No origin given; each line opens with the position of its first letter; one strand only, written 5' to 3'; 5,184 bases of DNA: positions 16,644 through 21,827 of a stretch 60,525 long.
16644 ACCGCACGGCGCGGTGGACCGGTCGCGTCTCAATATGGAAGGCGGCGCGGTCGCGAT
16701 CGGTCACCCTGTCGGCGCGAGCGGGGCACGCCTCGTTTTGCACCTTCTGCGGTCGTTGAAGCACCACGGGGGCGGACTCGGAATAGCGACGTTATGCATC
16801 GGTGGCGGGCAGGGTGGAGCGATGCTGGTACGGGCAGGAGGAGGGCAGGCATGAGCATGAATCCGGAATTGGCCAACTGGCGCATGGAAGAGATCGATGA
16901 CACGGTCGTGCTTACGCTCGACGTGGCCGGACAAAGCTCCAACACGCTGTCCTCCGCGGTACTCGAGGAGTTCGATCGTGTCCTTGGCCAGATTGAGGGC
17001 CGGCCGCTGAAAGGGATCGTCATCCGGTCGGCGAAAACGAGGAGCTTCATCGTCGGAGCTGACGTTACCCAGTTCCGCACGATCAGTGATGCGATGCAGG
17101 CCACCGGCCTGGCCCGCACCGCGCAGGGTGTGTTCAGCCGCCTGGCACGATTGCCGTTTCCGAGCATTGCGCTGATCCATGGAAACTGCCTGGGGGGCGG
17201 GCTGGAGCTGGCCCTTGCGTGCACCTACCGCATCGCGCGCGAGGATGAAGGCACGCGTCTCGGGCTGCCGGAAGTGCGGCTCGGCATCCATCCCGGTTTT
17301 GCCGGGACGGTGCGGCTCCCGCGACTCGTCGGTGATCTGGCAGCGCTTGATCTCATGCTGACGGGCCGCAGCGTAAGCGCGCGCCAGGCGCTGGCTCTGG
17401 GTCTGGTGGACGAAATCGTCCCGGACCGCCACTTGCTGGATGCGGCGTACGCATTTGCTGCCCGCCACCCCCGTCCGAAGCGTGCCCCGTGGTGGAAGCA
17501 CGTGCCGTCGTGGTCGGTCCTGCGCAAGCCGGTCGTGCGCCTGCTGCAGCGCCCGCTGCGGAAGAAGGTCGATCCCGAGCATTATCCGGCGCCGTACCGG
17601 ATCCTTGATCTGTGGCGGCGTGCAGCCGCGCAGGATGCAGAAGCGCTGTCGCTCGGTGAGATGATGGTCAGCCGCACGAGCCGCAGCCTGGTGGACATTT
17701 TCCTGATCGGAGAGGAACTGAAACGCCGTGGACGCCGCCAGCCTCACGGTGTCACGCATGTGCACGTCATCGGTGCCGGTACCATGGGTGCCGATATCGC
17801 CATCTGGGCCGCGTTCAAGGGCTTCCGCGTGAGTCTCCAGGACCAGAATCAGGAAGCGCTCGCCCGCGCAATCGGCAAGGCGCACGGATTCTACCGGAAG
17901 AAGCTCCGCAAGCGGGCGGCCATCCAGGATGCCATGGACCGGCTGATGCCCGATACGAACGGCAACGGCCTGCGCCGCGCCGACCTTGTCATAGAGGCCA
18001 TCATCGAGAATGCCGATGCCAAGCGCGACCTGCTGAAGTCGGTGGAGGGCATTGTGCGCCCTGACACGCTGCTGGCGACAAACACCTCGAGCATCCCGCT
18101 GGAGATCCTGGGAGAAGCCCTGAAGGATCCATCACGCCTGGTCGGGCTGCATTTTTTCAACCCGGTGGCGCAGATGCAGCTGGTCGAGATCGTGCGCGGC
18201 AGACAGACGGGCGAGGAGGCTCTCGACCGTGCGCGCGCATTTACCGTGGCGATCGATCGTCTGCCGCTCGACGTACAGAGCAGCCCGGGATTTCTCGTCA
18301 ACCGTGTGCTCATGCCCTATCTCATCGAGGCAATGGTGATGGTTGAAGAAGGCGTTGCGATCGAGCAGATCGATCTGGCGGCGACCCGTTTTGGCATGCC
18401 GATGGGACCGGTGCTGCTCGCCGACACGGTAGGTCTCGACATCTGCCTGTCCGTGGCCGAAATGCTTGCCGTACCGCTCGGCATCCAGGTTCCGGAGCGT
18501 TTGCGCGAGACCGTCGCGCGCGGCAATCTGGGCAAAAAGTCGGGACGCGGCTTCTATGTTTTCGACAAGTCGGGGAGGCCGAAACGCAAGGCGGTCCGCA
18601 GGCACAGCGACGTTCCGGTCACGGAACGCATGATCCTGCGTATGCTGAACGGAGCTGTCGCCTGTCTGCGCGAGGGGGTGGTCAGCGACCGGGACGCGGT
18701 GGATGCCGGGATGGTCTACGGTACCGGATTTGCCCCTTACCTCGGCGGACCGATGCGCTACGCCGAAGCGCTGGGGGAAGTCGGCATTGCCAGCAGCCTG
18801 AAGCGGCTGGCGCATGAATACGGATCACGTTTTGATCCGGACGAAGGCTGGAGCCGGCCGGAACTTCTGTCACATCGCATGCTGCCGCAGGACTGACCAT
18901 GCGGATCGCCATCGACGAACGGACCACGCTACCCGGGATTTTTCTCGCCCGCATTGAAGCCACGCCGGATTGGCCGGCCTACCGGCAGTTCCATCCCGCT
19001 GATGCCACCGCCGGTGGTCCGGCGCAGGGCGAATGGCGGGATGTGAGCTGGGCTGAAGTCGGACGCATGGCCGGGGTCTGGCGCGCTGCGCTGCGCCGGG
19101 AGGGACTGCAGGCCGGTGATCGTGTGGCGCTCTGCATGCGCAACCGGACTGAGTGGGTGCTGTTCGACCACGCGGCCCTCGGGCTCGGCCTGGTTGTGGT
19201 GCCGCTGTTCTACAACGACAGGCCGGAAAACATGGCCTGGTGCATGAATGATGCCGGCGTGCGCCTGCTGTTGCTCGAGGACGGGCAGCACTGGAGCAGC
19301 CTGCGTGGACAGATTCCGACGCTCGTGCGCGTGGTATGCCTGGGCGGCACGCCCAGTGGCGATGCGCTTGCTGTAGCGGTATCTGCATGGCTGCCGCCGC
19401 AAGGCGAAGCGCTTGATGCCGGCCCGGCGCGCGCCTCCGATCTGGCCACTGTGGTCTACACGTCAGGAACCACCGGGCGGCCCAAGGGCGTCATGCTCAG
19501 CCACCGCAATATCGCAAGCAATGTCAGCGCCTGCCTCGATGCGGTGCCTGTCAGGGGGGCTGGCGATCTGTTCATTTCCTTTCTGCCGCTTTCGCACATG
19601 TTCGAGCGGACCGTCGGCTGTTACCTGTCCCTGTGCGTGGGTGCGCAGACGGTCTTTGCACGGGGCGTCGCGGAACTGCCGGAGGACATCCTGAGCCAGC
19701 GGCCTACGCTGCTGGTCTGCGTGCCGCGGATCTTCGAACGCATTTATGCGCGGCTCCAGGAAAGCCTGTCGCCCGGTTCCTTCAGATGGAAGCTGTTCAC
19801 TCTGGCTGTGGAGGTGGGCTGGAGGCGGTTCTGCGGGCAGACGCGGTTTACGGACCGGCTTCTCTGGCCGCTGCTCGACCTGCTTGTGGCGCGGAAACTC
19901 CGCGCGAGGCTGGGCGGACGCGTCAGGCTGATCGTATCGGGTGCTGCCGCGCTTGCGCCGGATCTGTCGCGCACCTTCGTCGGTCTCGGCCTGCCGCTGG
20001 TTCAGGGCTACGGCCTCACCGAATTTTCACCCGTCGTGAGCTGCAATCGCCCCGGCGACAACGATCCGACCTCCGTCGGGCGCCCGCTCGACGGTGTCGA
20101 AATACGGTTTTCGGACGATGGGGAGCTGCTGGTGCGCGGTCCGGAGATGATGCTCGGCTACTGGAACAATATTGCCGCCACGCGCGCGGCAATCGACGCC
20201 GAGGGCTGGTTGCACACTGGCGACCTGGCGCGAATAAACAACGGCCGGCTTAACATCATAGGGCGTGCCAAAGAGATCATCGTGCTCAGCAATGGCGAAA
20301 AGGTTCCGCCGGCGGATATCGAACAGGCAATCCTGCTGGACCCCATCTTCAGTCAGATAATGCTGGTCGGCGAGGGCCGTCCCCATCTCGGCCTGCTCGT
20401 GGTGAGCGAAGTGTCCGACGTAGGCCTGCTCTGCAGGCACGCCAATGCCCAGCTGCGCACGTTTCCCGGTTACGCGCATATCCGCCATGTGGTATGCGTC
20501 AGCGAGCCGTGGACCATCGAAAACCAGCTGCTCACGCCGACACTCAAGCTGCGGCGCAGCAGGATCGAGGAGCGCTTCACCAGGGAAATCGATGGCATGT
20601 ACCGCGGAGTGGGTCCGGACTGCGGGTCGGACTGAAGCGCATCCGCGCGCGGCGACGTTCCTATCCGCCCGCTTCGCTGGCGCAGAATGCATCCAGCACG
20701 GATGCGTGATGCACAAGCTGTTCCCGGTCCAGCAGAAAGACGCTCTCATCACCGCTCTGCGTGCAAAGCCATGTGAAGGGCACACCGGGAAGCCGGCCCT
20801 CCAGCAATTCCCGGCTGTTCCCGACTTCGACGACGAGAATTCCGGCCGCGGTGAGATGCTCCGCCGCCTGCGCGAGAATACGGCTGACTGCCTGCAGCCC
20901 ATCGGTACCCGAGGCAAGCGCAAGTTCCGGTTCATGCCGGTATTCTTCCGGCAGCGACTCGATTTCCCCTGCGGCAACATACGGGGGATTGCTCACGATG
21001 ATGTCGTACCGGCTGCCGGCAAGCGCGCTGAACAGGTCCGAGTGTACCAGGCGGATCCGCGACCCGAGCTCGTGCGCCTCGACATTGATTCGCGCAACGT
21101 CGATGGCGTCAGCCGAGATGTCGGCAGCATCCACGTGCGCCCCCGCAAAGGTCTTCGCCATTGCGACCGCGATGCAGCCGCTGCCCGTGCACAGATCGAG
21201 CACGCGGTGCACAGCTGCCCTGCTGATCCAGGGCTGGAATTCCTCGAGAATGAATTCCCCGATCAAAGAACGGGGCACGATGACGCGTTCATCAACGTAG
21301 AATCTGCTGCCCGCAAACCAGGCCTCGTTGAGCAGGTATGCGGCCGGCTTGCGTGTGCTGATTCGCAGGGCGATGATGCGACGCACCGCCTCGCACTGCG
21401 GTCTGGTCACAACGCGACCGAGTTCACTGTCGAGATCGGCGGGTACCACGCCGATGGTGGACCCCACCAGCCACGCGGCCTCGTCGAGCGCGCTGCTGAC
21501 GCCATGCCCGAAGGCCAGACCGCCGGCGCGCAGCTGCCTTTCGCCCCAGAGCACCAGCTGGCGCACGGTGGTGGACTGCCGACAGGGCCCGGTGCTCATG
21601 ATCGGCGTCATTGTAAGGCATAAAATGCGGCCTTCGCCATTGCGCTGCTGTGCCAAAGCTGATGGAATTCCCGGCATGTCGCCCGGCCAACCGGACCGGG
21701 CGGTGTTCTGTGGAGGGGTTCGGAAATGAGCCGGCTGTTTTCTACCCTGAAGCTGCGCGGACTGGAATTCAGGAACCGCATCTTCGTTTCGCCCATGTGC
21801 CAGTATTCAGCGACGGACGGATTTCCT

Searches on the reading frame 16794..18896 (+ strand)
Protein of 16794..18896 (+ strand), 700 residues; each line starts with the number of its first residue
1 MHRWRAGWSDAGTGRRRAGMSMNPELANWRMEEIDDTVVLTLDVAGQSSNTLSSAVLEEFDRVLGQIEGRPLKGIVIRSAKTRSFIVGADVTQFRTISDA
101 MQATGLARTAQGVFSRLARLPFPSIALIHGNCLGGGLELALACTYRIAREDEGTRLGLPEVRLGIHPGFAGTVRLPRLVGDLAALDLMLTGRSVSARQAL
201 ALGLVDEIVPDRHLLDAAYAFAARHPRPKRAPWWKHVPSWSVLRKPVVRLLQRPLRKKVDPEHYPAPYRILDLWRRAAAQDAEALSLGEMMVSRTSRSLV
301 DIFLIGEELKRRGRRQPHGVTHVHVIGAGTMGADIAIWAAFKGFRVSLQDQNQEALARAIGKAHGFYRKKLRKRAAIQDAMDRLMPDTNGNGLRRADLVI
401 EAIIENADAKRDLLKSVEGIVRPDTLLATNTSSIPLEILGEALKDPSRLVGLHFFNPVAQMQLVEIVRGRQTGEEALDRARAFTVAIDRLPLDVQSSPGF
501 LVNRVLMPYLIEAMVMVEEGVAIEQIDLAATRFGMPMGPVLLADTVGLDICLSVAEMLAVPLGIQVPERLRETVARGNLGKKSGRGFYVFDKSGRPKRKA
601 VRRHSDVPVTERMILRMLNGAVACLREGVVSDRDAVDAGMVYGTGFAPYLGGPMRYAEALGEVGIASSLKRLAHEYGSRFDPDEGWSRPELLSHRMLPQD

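Call 11: search_protein_families(library=pfam, proteins=[window:16794-18896:+], max_evalue=0.001)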
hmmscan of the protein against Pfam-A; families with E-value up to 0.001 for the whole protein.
window:16794-18896:+ (700 aa): 4 families
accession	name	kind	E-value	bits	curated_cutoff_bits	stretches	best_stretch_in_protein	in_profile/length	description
PF02737.24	3HCDH_N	-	1.9e-49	168.4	22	1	322-495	1-178/180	3-hydroxyacyl-CoA dehydrogenase, NAD binding domain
PF00378.25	ECH_1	-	1.2e-31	110.4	27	1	48-224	16-189/251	Enoyl-CoA hydratase/isomerase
PF00725.27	3HCDH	-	5.5e-29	101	22.1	1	499-588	1-95/97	3-hydroxyacyl-CoA dehydrogenase, C-terminal domain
PF16113.10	ECH_2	-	4.1e-23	82.8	27.2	1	47-222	10-185/335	Enoyl-CoA hydratase/isomerase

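Call 70: search_protein_families(library=ncbifam, proteins=[window:16794-18896:+], max_evalue=1e-10)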
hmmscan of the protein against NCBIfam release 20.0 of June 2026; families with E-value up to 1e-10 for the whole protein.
window:16794-18896:+ (700 aa): 77 families (the best 25 are shown)
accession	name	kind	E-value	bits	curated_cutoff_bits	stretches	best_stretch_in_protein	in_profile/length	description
NF008363.0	PRK11154.1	equivalog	5.8e-163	543.7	869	1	34-684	13-693/708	fatty acid oxidation complex subunit alpha FadJ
TIGR02440.1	FadJ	equivalog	1.5e-142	476.4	968.45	1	35-683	9-685/699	fatty acid oxidation complex subunit alpha FadJ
NF008727.0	PRK11730.1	equivalog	1.7e-141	472.9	870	1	34-674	13-692/717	fatty acid oxidation complex subunit alpha FadB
TIGR02441.1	fa_ox_alpha_mit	equivalog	3.9e-129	431.9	964.65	2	242-682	251-721/737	fatty acid oxidation complex subunit alpha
TIGR02437.1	FadB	equivalog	7.5e-118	394.8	933.55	1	31-663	10-681/714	fatty acid oxidation complex subunit alpha FadB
NF004474.0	PRK05808.1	subfamily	7.7e-76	255.1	408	1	320-590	3-282/283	3-hydroxybutyryl-CoA dehydrogenase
NF006124.0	PRK08268.1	subfamily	4.4e-73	247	508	1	320-599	7-296/507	3-hydroxyacyl-CoA dehydrogenase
TIGR02279.1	PaaC-3OHAcCoADH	equivalog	2.8e-62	211.2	669.4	1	321-593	6-288/503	3-hydroxyacyl-CoA dehydrogenase PaaH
NF005715.0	PRK07530.1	equivalog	1.2e-61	208.7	420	1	320-592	4-285/292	3-hydroxybutyryl-CoA dehydrogenase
NF005875.0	PRK07819.1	subfamily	2.5e-59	201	319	1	320-590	5-286/287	3-hydroxybutyryl-CoA dehydrogenase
NF006722.0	PRK09260.1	equivalog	1.9e-54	184.8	429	1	321-594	3-285/289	3-hydroxyacyl-CoA dehydrogenase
NF005803.0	PRK07658.1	equivalog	1.7e-49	168.5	313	1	34-224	9-195/257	enoyl-CoA hydratase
NF006143.0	PRK08293.1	equivalog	1.4e-47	162.4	312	1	321-592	5-289/291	3-hydroxyacyl-CoA dehydrogenase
NF052272.1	Staph_FadB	exception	1.6e-45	155.6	999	1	321-591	4-289/752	3-hydroxyacyl-CoA dehydrogenase/crotonase FadB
NF004699.0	PRK06035.1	equivalog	2.3e-45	155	500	1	321-583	4-278/294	3-hydroxyacyl-CoA dehydrogenase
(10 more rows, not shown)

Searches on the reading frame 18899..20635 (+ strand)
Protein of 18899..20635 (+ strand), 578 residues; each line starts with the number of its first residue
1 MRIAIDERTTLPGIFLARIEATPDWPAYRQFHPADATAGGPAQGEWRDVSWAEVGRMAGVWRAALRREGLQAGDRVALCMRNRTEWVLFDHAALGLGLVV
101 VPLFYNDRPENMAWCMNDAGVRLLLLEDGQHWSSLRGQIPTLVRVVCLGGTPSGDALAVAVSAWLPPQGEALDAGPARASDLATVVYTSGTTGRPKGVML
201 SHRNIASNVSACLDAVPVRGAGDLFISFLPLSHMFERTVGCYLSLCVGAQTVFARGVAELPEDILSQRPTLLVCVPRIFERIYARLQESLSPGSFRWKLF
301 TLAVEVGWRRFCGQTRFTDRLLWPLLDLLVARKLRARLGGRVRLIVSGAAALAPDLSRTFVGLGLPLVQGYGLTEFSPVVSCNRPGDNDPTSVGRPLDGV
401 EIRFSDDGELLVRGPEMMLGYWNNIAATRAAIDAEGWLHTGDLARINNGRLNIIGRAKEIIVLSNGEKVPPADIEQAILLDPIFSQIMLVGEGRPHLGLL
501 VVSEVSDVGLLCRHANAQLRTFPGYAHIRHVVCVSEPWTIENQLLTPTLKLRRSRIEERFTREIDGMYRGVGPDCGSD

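Call 11: search_protein_families(library=pfam, proteins=[window:18899-20635:+], max_evalue=0.001)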
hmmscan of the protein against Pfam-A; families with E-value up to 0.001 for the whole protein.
window:18899-20635:+ (578 aa): 2 families
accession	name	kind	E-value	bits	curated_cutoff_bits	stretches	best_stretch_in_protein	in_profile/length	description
PF00501.34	AMP-binding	-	2.6e-76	257.4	29.9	1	19-422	5-384/384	AMP-binding enzyme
PF23562.2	AMP-binding_C_3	-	4.9e-11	43.5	20.8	1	459-569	2-121/124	AMP-binding enzyme C-terminal domain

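Call 70: search_protein_families(library=ncbifam, proteins=[window:18899-20635:+], max_evalue=1e-10)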
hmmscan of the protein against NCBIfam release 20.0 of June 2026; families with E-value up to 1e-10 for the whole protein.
window:18899-20635:+ (578 aa): 82 families (the best 25 are shown)
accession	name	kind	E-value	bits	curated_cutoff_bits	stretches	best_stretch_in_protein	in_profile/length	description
NF038343.1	ligase_FadD11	exception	1.9e-77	261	950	1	44-509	24-498/585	fatty acid--CoA ligase FadD11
NF004837.0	PRK06187.1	subfamily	5.4e-70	236.1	476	2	47-287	32-279/531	long-chain-fatty-acid--CoA ligase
NF005801.1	PRK07656.1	equivalog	4.2e-55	187.3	657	2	340-497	279-442/500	FadD3 family acyl-CoA ligase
NF005702.0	PRK07514.1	subfamily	2.7e-50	171.2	558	2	46-284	27-260/506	malonyl-CoA synthase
NF004114.0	PRK05605.1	equivalog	1.9e-49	168.4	766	2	342-496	340-507/575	long-chain-fatty-acid--CoA ligase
TIGR01923.1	menE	equivalog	2.3e-45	155.3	330.15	2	341-492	225-382/442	o-succinylbenzoate--CoA ligase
NF052580.1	Str24CoAsynCasG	equivalog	3.4e-44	151.1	750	2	358-553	338-543/548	steroid-24-oyl-CoA synthetase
NF005858.0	PRK07787.1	subfamily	3.1e-43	147.9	575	1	68-505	41-421/471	acyl-CoA synthetase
NF041592.1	carboxyl_red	equivalog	1.9e-42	145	1300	1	179-569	230-620/1160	carboxylic acid reductase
NF052269.1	Staph_lig_FadD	equivalog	9.9e-42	142.9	650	2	341-502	266-437/499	long-chain-fatty-acid--CoA ligase FadD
NF005307.0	PRK06839.1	equivalog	2.3e-41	142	748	2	341-497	265-432/496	o-succinylbenzoate--CoA ligase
NF004229.0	PRK05677.1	subfamily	1.6e-40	139.1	879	2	341-482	327-479/563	long-chain-fatty-acid--CoA ligase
NF009233.0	PRK12583.1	subfamily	2.4e-40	138.5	832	1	370-502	349-494/558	fatty acid CoA ligase family protein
NF006182.0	PRK08316.1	subfamily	1.1e-39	136.4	663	2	47-271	35-263/523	fatty acyl-CoA synthetase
NF004758.0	PRK06087.1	equivalog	5e-39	134.1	736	2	341-490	304-465/548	medium-chain fatty-acid--CoA ligase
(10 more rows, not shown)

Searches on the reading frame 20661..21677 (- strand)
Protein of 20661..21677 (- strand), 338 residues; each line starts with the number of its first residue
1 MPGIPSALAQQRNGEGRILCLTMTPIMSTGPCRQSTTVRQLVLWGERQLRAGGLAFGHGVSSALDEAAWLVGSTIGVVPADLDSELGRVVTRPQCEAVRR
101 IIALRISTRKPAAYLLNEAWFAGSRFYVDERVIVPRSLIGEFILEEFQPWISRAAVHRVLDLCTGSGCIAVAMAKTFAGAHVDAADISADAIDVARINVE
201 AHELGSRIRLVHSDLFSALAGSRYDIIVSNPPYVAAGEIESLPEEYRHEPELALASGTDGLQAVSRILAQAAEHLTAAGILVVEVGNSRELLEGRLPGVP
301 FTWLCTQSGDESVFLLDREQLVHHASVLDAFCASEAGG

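Call 12: search_protein_families(library=pfam, proteins=[window:20661-21677:-], max_evalue=0.001)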
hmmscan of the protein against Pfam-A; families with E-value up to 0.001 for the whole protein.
window:20661-21677:- (338 aa): 13 families
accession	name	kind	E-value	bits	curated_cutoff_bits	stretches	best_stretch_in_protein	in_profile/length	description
PF05175.20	MTS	-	4.2e-19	69.2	23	1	155-238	31-113/170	Methyltransferase small domain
PF13649.12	Methyltransf_25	-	4.3e-09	37.4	27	1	159-230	1-71/97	Methyltransferase domain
PF06325.19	PrmA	-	3.4e-08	33.8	22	1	156-243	162-243/296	Ribosomal protein L11 methyltransferase (PrmA)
PF13847.12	Methyltransf_31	-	7.5e-08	32.6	27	1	158-287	6-113/145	Methyltransferase domain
PF09445.16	Methyltransf_15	-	3.2e-06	27.3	22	1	158-232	3-80/165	RNA cap guanine-N2 methyltransferase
PF05971.18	Methyltransf_10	-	6e-06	26.3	23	1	155-236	102-190/299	RNA methyltransferase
PF08242.18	Methyltransf_12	-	7.9e-05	23.8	30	1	160-230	1-72/98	Methyltransferase domain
PF03602.21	Cons_hypoth95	-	0.0001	22.5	24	1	153-240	39-130/182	Conserved hypothetical protein 95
PF01170.24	UPF0020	-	0.00014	22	22.3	1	180-234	77-132/197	RMKL-like, methyltransferase domain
PF08241.18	Methyltransf_11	-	0.0004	21.4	21.2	0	160-230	1-67/95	Methyltransferase domain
PF12847.13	Methyltransf_18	-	0.00041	20.8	27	1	157-228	16-87/151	Methyltransferase domain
PF13489.12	Methyltransf_23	-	0.00057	20.1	27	0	153-230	20-88/164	Methyltransferase domain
PF17827.6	PrmC_N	-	0.00068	20.6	23.4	0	58-116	13-70/71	PrmC N-terminal domain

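Call 70: search_protein_families(library=ncbifam, proteins=[window:20661-21677:-], max_evalue=1e-10)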
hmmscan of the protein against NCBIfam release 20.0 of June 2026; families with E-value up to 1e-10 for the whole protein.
window:20661-21677:- (338 aa): 10 families
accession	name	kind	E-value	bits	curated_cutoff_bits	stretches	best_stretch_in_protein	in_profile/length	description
TIGR03533.1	L3_gln_methyl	equivalog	3.9e-108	361.1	229.7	1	36-317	2-283/284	50S ribosomal protein L3 N(5)-glutamine methyltransferase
TIGR00536.1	hemK_fam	subfamily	3.3e-67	226.6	115.5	1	91-325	51-283/286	HemK family protein methyltransferase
TIGR03534.1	RF_mod_PrmC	equivalog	1.5e-56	191.6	199.1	1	67-288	2-222/253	peptide chain release factor N(5)-glutamine methyltransferase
TIGR03704.1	PrmC_rel_meth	equivalog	2.5e-33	115.6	248.8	1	94-288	26-219/251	putative protein N(5)-glutamine methyltransferase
NF002421.0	PRK01544.1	equivalog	3.6e-31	108.5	567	1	156-289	139-273/524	bifunctional peptide chain release factor N(5)-glutamine methyltransferase PrmC/tRNA (guanosine(46)-N7)-methyltransferase TrmB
NF011529.0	PRK14968.1-3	equivalog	8e-22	77.6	162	1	157-282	36-153/198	putative methyltransferase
NF047853.1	tRm6a37MtseTrmN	equivalog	3.1e-14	53.3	350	1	150-282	38-165/244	tRNA(1)(Val) (adenine(37)-N(6))-methyltransferase TrmN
TIGR00537.1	hemK_rel_arch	hypoth_equivalog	1.8e-13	50.6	87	1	157-282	21-137/179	HemK2/MTQ2 family protein methyltransferase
NF011530.0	PRK14968.1-4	equivalog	2e-13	50.2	243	1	156-285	40-157/202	putative methyltransferase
NF007023.0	PRK09489.1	equivalog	1.8e-11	43.8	295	1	157-233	198-271/342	16S rRNA (guanine(1207)-N(2))-methyltransferase RsmC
